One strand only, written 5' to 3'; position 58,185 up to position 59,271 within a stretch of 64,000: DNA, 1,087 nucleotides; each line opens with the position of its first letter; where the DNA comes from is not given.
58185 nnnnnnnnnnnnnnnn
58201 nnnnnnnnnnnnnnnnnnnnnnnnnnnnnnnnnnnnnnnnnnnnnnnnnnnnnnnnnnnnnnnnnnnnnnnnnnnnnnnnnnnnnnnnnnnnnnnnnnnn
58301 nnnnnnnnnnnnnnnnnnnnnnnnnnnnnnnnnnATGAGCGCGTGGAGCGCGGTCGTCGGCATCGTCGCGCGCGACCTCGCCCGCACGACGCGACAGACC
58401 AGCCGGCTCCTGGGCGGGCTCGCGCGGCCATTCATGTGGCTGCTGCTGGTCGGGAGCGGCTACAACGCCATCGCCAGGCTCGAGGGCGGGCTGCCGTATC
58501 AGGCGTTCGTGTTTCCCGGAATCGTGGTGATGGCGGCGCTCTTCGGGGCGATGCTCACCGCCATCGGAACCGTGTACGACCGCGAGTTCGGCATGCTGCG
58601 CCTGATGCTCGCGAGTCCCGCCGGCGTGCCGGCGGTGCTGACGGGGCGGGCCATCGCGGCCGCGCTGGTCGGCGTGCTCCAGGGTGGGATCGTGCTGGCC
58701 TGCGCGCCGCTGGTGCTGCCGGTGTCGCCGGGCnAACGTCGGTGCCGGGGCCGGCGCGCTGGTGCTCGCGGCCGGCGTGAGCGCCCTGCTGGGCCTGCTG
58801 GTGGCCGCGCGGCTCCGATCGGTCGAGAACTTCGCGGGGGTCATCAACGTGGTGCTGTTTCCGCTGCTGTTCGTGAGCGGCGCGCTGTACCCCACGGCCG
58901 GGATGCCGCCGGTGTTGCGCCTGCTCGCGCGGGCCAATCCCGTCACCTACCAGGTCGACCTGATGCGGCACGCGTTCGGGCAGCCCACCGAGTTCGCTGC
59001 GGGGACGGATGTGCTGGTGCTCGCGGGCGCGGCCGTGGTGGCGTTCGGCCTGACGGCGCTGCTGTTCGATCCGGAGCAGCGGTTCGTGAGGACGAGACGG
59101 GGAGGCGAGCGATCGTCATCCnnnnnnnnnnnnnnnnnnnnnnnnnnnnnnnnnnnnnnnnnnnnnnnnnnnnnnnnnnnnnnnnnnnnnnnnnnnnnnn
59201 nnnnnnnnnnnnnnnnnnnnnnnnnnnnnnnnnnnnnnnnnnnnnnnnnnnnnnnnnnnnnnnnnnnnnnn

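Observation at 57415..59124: ABC-2 exporter translationally coupled to pqqE: candidate PQQ export system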

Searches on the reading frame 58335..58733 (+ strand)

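Call 8: search_protein_families(library=ncbifam, proteins=[window:58335-58733:+], max_evalue=0.001)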
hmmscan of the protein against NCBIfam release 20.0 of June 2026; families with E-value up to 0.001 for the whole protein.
window:58335-58733:+ (133 aa): 4 families
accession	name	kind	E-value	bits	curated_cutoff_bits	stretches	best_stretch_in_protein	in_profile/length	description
TIGR01247.1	drrB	subfamily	6.2e-23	81.7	223.05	1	13-126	1-117/236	daunorubicin resistance ABC transporter membrane protein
TIGR03861.1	phenyl_ABC_PedC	subfamily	7e-23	81.6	241.35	1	4-127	1-130/253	alcohol ABC transporter, permease protein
TIGR01291.1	nodJ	subfamily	7.4e-06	25.7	206.65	1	14-124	15-127/253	ABC-2 type transporter, NodJ family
NF011648.0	PRK15066.1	subfamily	3.2e-05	23.6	225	1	3-127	6-132/257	ABC transporter permease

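Call 9: search_protein_families(library=pfam, proteins=[window:58335-58733:+], max_evalue=0.001)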
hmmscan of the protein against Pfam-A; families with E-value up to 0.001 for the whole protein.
window:58335-58733:+ (133 aa): 2 families
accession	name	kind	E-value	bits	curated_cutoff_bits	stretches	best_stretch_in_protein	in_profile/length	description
PF01061.29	ABC2_membrane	-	9.5e-12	45.3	26.9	1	10-129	6-123/211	ABC-2 type transporter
PF12698.13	ABC2_membrane_3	-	1.7e-05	24.6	31.6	1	55-123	160-228/347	ABC-2 family transporter protein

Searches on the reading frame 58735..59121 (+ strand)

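Call 8: search_protein_families(library=ncbifam, proteins=[window:58735-59121:+], max_evalue=0.001)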
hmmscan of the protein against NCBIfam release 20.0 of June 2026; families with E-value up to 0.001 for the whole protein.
window:58735-59121:+ (129 aa): 6 families
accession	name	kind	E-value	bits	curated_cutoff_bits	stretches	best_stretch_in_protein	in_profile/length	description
TIGR01247.1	drrB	subfamily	1.6e-18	67.3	223.05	1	8-111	133-236/236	daunorubicin resistance ABC transporter membrane protein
TIGR03861.1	phenyl_ABC_PedC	subfamily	7.3e-17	61.8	241.35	1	7-114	144-251/253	alcohol ABC transporter, permease protein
NF011648.0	PRK15066.1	subfamily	3.4e-09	36.6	225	1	8-112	146-250/257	ABC transporter permease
TIGR01291.1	nodJ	subfamily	4.3e-08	33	206.65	1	10-108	146-244/253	ABC-2 type transporter, NodJ family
TIGR03062.1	pip_yhgE_Cterm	subfamily_domain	1.3e-07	31.4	102.2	1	9-113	103-205/208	YhgE/Pip family protein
TIGR00025.1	Mtu_efflux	paralog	2.7e-07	30.4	146.9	1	3-109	123-232/238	ABC transporter efflux protein, DrrB family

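Call 9: search_protein_families(library=pfam, proteins=[window:58735-59121:+], max_evalue=0.001)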
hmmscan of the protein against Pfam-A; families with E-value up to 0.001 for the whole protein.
window:58735-59121:+ (129 aa): 2 families
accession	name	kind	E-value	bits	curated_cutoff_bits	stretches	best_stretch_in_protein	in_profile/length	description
PF01061.29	ABC2_membrane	-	2.5e-15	57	26.9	1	8-80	137-209/211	ABC-2 type transporter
PF12698.13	ABC2_membrane_3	-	1.9e-06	27.7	31.6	1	6-109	244-347/347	ABC-2 family transporter protein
